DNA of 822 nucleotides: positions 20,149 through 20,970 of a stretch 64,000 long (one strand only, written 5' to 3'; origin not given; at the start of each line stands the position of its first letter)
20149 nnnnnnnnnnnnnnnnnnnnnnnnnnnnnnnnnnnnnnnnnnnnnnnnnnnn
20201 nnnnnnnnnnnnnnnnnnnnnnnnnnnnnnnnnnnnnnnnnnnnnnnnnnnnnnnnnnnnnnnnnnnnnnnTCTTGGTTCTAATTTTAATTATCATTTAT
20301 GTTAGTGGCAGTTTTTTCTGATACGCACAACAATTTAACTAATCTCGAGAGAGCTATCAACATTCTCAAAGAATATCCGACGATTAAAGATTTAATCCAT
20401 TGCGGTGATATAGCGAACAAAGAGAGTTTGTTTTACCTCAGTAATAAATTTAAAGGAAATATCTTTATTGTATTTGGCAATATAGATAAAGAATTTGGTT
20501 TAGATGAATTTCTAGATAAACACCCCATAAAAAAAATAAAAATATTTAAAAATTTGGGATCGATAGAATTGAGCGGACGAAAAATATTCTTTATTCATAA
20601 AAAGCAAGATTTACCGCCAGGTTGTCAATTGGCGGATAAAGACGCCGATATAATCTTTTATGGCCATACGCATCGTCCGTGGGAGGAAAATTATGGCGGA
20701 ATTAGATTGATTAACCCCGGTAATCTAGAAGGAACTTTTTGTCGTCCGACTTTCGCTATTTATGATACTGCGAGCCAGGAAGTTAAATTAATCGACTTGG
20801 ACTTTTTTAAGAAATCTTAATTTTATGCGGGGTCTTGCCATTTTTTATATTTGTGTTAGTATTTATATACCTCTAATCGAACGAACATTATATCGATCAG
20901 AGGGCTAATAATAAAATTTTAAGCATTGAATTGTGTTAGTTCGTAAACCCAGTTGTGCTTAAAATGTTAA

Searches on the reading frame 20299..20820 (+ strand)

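Call 69: search_protein_families(library=pfam, proteins=[window:20299-20820:+], max_evalue=0.001)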
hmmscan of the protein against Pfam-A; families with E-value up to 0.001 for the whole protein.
window:20299-20820:+ (173 aa): 2 families
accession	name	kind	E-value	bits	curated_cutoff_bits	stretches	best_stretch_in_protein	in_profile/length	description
PF12850.12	Metallophos_2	-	4.4e-27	95.4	27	1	1-159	1-153/154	Calcineurin-like phosphoesterase superfamily domain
PF00149.33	Metallophos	-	7.2e-12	46.6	21.5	1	1-127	1-191/191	Calcineurin-like phosphoesterase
